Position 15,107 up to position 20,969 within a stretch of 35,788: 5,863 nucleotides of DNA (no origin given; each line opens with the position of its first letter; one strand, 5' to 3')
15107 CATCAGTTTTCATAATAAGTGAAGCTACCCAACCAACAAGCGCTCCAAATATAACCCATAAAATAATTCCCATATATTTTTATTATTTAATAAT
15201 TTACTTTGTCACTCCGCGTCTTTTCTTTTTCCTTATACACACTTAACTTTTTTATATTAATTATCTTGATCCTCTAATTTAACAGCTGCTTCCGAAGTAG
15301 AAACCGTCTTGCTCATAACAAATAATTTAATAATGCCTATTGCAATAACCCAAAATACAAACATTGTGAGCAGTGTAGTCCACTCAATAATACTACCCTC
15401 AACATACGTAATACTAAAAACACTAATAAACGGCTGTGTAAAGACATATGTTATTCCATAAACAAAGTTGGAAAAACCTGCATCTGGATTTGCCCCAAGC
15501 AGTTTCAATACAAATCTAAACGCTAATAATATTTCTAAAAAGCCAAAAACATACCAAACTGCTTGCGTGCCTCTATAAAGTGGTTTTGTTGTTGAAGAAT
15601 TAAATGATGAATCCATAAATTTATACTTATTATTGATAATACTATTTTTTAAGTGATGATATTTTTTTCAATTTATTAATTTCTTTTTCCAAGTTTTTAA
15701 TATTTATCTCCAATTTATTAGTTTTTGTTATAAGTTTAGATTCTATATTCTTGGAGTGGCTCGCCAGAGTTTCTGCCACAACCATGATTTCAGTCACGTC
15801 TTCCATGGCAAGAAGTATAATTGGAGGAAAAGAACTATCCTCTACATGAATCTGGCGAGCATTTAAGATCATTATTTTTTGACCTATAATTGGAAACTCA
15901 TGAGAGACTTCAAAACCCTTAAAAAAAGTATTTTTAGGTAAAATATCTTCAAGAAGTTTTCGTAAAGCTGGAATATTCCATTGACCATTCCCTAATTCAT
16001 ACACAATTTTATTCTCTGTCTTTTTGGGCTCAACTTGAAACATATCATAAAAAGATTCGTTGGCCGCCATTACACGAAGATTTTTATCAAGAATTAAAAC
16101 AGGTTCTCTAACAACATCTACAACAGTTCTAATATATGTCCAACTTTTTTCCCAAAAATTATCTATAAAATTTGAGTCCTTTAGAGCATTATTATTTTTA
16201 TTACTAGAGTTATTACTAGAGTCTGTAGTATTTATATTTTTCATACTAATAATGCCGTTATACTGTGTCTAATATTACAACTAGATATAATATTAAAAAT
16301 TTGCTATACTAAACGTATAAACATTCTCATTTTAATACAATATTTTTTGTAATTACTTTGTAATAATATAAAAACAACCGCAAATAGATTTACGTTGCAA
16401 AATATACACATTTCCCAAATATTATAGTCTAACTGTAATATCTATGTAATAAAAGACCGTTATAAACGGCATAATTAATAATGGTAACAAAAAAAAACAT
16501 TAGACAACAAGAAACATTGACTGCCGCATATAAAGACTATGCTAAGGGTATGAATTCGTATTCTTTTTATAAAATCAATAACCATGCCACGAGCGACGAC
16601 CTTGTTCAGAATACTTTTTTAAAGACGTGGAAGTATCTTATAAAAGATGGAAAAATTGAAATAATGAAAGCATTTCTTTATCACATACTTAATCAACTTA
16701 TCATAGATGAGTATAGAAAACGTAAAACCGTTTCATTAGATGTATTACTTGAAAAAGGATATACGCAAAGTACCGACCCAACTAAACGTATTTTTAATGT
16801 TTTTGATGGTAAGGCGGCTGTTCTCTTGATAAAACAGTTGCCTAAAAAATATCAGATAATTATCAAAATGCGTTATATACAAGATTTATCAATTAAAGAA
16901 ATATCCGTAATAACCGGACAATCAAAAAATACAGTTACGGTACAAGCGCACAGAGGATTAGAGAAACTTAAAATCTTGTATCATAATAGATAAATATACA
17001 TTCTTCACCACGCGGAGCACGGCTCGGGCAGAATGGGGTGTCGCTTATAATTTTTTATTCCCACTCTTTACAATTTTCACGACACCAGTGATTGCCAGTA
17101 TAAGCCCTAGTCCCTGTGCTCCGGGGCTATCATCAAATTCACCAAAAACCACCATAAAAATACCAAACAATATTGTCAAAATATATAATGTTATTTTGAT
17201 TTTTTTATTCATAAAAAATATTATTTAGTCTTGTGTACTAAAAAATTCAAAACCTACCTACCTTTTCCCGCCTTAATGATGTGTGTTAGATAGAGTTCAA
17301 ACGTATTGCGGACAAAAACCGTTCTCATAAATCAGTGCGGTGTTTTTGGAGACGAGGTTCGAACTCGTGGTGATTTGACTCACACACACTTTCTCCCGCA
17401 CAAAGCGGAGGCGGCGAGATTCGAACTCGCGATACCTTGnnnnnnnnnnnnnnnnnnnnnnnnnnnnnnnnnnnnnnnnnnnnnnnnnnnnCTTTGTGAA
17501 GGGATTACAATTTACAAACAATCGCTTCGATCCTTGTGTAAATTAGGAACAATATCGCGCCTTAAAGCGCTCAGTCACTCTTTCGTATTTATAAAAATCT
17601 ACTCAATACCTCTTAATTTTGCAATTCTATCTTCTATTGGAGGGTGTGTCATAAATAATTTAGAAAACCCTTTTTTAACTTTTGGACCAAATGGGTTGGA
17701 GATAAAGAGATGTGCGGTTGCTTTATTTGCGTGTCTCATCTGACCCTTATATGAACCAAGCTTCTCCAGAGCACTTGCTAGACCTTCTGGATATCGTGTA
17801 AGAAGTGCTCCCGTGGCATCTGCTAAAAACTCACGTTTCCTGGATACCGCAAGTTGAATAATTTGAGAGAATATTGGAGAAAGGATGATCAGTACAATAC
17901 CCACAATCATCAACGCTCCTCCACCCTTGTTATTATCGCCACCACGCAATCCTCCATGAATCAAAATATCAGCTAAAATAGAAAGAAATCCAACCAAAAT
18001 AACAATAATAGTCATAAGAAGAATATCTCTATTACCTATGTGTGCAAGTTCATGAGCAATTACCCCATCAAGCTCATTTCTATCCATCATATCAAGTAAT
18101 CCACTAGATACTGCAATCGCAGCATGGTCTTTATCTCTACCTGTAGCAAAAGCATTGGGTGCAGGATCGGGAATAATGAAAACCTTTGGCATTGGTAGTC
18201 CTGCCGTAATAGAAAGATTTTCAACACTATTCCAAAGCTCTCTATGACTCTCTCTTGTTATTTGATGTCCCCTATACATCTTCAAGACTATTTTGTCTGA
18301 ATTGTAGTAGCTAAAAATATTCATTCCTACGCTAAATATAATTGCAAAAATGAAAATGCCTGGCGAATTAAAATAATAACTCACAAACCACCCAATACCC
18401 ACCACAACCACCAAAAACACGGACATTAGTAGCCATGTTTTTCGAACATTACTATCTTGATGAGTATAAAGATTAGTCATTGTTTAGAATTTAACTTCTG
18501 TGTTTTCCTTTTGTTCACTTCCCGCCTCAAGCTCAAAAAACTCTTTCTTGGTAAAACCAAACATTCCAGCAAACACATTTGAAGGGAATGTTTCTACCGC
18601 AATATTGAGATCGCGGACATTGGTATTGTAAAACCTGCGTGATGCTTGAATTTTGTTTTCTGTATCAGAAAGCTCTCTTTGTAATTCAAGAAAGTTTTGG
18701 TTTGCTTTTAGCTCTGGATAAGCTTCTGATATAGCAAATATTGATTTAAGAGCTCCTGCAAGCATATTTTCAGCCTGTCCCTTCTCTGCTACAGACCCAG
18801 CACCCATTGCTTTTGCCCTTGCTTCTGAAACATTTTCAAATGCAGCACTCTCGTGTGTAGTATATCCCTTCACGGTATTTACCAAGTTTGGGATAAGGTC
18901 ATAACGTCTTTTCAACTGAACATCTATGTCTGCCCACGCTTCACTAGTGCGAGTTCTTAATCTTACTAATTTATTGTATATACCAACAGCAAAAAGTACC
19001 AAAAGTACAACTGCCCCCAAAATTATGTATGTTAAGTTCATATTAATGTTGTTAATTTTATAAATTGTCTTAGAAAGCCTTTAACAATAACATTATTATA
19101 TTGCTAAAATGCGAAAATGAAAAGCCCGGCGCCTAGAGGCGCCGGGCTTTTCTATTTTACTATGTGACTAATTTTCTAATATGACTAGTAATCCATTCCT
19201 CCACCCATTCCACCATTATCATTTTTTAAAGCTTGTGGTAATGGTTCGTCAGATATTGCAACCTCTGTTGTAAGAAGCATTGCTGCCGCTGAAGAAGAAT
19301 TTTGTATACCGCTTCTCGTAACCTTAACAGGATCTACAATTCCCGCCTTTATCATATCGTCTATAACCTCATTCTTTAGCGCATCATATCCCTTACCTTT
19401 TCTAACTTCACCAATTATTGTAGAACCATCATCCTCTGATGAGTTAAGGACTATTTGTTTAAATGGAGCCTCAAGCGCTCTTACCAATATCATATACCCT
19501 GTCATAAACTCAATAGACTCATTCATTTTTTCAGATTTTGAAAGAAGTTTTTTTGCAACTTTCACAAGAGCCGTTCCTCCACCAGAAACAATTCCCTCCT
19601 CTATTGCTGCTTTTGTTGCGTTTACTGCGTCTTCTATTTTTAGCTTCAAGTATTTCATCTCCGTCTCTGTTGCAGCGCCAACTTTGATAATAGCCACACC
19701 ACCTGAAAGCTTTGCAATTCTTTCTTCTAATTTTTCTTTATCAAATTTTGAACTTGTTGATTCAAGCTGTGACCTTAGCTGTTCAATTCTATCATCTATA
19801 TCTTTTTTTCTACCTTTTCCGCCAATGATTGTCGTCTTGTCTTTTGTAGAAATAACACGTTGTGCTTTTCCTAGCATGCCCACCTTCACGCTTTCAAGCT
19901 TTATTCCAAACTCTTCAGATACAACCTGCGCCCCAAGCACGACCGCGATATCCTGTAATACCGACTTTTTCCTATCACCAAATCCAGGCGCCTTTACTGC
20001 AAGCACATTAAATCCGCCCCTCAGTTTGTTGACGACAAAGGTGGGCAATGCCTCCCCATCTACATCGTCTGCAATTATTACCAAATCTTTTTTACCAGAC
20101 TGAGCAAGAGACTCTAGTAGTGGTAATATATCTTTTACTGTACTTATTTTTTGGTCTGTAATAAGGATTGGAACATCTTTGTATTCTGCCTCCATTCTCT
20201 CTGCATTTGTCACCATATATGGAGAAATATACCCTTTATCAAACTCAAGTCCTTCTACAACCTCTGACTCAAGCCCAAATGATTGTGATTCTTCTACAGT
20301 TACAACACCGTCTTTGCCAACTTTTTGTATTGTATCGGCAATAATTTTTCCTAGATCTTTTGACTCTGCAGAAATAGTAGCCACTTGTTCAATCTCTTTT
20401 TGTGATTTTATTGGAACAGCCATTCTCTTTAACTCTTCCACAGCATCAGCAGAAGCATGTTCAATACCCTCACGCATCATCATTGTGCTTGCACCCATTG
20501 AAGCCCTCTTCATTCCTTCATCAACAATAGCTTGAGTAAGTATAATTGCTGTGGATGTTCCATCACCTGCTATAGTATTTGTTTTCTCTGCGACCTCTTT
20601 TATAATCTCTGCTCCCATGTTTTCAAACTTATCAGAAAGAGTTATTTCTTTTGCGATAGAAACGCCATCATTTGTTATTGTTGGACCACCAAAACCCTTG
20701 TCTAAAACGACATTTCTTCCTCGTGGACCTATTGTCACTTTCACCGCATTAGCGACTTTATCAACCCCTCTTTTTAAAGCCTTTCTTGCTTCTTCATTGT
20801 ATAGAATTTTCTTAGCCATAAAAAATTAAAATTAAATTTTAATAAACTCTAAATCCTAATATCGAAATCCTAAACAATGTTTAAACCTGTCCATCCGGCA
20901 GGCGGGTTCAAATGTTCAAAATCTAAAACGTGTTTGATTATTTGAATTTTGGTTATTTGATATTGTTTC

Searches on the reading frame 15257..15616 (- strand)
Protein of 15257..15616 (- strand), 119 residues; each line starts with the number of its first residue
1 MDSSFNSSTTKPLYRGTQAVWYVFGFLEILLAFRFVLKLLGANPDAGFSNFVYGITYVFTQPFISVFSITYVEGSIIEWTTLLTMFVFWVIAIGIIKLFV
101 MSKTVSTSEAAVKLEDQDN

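Call 80: search_protein_families(library=pfam, proteins=[window:15257-15616:-], max_evalue=0.001)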
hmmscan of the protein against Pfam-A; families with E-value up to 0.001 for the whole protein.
window:15257-15616:- (119 aa): 1 family
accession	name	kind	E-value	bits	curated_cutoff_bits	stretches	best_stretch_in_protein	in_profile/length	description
PF02325.22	YGGT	-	0.0004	21.2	27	1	22-92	2-67/70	YGGT family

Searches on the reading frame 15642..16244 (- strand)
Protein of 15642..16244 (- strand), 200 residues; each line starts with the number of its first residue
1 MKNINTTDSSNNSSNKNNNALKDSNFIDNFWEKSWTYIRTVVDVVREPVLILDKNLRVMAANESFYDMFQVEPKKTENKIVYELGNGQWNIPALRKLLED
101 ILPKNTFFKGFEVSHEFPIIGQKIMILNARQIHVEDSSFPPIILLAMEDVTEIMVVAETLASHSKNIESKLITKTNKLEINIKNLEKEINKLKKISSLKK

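Call 7: search_protein_families(library=pfam, proteins=[window:15642-16244:-])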
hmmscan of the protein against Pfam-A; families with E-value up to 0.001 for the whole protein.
window:15642-16244:- (200 aa): 2 families
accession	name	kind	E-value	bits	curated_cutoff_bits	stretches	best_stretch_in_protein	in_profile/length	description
PF13188.13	PAS_8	-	2.1e-05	24.7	21.8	1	37-79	2-42/65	PAS domain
PF08448.16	PAS_4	-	4.1e-05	24.2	23.1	1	43-152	2-107/110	PAS fold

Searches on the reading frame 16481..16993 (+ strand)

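Call 80: search_protein_families(library=pfam, proteins=[window:16481-16993:+], max_evalue=0.001)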
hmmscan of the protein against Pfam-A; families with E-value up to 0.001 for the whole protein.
window:16481-16993:+ (170 aa): 3 families
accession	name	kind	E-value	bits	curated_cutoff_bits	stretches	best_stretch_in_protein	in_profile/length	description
PF08281.18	Sigma70_r4_2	-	2.6e-13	49.8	25.7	1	115-163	6-54/54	Sigma-70, region 4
PF04545.22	Sigma70_r4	-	2.3e-07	30.6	24.1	1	117-164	2-49/50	Sigma-70, region 4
PF04542.20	Sigma70_r2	-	4.4e-07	30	24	1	28-82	13-69/71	Sigma-70 region 2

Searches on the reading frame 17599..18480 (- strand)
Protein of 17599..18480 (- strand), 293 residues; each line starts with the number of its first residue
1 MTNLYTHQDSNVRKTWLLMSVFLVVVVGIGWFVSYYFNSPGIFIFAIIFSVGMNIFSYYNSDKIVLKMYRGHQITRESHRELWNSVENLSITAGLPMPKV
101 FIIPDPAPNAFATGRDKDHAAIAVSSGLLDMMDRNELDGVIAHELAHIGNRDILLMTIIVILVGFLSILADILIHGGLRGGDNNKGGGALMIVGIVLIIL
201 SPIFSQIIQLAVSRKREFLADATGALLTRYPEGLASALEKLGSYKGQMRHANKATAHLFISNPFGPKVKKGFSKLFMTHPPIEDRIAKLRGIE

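Call 7: search_protein_families(library=pfam, proteins=[window:17599-18480:-])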
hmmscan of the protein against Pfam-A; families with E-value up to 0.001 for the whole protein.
window:17599-18480:- (293 aa): 1 family
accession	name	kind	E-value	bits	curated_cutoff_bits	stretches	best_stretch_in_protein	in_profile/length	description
PF01435.24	Peptidase_M48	-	1.4e-33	116.7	20.3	1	80-292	5-185/186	Peptidase family M48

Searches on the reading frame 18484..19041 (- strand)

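Call 8: search_protein_families(library=pfam, proteins=[window:18484-19041:-])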
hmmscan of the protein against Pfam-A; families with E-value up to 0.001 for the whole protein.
window:18484-19041:- (185 aa): 1 family
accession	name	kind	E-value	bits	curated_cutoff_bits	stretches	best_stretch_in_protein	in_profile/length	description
PF04011.17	LemA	-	5.9e-61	205.1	26.2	1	35-185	1-149/149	LemA family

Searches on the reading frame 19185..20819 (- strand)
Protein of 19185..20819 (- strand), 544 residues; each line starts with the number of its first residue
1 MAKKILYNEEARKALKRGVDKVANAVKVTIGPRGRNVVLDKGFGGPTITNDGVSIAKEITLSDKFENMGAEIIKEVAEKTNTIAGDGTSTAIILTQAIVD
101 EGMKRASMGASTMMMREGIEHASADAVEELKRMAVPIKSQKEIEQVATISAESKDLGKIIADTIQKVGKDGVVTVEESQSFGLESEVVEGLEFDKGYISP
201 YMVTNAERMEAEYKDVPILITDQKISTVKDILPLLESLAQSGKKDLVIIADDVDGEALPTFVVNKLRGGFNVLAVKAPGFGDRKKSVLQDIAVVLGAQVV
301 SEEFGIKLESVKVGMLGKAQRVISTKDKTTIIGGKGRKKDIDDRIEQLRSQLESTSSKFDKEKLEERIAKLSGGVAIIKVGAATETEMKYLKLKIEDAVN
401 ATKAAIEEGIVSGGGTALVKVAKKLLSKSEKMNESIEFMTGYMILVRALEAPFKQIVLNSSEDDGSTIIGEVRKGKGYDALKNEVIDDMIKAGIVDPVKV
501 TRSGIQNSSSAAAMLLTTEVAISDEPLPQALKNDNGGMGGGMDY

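Call 8: search_protein_families(library=pfam, proteins=[window:19185-20819:-])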
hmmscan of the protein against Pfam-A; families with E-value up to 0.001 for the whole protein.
window:19185-20819:- (544 aa): 1 family
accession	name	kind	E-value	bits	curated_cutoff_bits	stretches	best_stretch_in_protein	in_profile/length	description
PF00118.29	Cpn60_TCP1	-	1e-65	222.8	34.3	1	22-524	1-488/490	TCP-1/cpn60 chaperonin family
